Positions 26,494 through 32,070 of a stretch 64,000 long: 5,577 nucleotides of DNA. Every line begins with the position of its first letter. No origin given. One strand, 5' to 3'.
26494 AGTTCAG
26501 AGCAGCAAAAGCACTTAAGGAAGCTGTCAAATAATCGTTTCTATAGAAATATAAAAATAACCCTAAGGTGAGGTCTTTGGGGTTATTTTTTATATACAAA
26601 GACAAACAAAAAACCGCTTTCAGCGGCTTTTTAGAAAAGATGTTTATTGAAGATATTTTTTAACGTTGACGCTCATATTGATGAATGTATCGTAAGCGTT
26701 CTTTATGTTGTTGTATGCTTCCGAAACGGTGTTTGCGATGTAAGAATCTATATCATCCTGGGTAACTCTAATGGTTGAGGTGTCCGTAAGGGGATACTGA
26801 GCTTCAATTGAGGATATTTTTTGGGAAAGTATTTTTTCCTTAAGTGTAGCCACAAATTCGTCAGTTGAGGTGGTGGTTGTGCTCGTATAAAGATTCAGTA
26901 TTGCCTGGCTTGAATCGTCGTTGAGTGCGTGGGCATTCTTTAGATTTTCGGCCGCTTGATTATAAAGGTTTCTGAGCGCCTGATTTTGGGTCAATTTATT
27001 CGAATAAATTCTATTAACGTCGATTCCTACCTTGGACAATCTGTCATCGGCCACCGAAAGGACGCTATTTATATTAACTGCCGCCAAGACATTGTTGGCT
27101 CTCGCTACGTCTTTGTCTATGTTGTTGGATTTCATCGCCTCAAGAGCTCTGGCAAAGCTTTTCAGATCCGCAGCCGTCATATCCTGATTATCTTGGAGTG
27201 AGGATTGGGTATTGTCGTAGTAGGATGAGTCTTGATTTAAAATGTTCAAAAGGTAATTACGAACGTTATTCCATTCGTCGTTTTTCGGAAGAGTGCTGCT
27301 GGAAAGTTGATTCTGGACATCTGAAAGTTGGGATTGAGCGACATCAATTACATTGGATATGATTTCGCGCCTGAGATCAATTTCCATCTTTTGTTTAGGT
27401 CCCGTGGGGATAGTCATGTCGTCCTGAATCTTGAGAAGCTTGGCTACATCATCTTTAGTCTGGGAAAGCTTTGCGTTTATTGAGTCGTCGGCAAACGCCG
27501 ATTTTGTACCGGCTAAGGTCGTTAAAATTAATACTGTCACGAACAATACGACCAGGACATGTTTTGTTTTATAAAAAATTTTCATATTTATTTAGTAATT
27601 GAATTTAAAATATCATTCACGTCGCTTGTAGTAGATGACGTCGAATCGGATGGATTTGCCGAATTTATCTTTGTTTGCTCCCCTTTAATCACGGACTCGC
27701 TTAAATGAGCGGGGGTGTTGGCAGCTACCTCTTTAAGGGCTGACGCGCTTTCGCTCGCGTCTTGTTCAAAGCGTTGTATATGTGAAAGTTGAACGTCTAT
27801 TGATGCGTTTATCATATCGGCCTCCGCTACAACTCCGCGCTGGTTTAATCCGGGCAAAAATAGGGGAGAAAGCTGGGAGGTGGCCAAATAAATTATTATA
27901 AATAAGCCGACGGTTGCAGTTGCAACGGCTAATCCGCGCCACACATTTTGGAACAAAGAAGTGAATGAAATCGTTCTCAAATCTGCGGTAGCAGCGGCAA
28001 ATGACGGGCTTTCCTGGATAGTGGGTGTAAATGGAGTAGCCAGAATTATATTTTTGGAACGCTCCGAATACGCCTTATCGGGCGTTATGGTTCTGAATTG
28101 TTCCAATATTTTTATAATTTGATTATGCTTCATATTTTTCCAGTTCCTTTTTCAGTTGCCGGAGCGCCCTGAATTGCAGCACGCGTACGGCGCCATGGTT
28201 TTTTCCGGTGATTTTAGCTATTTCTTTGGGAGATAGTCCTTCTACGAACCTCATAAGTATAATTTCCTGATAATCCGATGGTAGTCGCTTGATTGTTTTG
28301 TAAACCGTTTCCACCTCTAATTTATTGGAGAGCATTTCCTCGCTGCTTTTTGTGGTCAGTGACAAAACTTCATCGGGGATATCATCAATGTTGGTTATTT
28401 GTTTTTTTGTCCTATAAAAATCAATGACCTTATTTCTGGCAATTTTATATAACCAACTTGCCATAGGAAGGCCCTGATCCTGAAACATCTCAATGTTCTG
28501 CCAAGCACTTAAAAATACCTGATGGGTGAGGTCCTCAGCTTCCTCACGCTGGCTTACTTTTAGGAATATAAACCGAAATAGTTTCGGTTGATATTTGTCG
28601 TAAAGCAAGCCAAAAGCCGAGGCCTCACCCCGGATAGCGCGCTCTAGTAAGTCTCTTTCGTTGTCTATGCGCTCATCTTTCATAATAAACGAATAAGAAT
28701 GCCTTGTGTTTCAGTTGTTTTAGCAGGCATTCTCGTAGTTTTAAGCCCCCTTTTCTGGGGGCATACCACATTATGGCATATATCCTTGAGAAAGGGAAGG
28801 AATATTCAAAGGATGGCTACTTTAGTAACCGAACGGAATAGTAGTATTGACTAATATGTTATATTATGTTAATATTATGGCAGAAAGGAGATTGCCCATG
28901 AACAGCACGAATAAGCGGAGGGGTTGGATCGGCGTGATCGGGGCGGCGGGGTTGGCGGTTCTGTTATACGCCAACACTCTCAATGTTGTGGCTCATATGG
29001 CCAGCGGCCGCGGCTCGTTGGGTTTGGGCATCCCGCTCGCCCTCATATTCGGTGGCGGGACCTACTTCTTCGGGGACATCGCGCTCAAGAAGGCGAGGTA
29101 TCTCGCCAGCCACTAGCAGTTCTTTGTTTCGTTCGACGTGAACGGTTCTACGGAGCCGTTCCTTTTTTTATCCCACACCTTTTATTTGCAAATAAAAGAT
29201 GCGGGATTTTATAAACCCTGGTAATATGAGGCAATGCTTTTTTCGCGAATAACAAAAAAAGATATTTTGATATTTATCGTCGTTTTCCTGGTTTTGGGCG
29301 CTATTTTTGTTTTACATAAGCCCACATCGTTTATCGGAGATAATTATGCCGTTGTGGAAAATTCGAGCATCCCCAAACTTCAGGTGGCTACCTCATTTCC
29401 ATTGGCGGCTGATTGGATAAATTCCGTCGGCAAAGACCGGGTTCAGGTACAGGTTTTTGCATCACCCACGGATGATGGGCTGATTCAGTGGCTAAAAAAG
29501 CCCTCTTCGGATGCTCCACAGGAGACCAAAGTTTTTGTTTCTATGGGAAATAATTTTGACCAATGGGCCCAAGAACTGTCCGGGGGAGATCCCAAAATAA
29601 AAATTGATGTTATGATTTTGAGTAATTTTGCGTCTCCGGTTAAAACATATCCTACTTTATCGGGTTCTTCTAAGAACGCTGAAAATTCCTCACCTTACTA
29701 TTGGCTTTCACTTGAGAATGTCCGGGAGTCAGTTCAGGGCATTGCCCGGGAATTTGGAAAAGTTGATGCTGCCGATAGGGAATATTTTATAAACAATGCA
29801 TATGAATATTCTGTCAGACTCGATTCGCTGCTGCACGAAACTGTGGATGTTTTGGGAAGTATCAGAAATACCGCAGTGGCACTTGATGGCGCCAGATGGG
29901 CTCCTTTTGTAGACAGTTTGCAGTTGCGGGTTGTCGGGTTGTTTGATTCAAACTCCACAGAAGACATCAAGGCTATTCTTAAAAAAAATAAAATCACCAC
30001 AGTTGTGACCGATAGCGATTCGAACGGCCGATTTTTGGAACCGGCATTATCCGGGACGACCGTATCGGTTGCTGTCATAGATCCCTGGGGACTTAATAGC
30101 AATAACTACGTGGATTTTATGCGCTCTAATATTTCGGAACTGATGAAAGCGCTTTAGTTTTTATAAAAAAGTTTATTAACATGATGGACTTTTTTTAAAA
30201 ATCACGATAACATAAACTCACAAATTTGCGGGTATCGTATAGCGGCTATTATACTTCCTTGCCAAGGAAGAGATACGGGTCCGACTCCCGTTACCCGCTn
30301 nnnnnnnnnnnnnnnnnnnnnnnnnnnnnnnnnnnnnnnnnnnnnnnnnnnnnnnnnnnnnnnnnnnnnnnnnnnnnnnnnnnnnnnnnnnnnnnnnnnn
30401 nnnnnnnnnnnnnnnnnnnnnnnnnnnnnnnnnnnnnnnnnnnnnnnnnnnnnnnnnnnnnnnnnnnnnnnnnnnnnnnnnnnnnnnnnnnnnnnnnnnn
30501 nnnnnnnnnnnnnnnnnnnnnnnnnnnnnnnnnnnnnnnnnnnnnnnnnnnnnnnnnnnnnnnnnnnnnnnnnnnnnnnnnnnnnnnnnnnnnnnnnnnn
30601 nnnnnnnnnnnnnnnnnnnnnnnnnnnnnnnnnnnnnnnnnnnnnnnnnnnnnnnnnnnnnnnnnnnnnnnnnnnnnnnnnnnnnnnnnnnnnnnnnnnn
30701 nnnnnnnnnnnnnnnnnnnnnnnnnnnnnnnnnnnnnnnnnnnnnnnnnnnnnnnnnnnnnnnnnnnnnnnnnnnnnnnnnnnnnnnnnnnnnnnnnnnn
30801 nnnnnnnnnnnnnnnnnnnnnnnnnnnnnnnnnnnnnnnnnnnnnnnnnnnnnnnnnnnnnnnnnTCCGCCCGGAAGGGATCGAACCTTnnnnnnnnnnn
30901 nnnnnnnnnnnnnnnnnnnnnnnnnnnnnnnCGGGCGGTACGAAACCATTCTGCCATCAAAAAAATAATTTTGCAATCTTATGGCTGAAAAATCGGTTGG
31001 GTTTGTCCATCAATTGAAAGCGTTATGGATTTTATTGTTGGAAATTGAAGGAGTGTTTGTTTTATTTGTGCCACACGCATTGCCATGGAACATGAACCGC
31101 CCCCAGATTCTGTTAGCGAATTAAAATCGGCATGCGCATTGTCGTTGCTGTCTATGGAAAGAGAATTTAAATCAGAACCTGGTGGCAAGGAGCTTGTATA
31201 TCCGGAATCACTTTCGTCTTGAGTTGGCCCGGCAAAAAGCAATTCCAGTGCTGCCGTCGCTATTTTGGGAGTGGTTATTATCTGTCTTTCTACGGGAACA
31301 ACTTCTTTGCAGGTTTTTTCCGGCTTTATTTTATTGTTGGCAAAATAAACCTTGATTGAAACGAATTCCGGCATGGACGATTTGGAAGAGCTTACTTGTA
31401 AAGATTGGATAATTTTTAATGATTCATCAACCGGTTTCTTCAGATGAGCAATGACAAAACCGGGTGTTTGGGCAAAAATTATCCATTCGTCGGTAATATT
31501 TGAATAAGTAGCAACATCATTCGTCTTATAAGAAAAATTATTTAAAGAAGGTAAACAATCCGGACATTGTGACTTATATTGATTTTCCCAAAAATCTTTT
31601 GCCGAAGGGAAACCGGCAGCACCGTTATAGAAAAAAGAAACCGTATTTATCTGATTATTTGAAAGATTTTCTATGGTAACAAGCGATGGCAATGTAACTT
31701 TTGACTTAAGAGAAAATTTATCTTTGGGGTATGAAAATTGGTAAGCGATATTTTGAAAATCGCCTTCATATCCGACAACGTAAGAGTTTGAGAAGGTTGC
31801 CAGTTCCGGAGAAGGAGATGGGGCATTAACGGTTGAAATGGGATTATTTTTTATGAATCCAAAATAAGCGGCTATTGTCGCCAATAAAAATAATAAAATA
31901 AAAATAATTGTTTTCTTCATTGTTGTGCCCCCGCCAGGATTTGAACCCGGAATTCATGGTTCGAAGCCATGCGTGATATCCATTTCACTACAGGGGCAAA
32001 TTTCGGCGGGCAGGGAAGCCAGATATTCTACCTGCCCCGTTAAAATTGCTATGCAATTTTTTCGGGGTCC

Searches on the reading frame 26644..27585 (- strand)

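Call 33: search_protein_families(library=pfam, proteins=[window:26644-27585:-], max_evalue=0.1)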
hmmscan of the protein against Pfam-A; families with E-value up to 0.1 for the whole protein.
window:26644-27585:- (313 aa): 1 family
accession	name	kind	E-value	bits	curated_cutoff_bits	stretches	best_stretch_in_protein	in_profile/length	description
PF14618.11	DUF4452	-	0.0083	16.5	27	1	125-184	24-81/170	Domain of unknown function (DUF4452)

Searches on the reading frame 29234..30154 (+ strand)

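Call 33: search_protein_families(library=pfam, proteins=[window:29234-30154:+], max_evalue=0.1)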
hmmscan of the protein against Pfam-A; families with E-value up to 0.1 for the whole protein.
window:29234-30154:+ (307 aa): 1 family
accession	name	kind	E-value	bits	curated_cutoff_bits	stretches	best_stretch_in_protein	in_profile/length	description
PF01297.22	ZnuA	-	1.1e-23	84.5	29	1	51-306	1-263/263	Zinc-uptake complex component A periplasmic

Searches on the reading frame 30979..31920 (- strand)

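Call 33: search_protein_families(library=pfam, proteins=[window:30979-31920:-], max_evalue=0.1)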
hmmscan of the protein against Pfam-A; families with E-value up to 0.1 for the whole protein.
window:30979-31920:- (313 aa): 2 families
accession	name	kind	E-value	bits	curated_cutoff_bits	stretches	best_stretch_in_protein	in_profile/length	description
PF10646.14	Germane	-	4.3e-20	72.9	23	1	190-307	1-115/117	Sporulation and spore germination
PF10272.14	Tmpp129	-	0.1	12.4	27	0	124-200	133-207/349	Putative transmembrane protein precursor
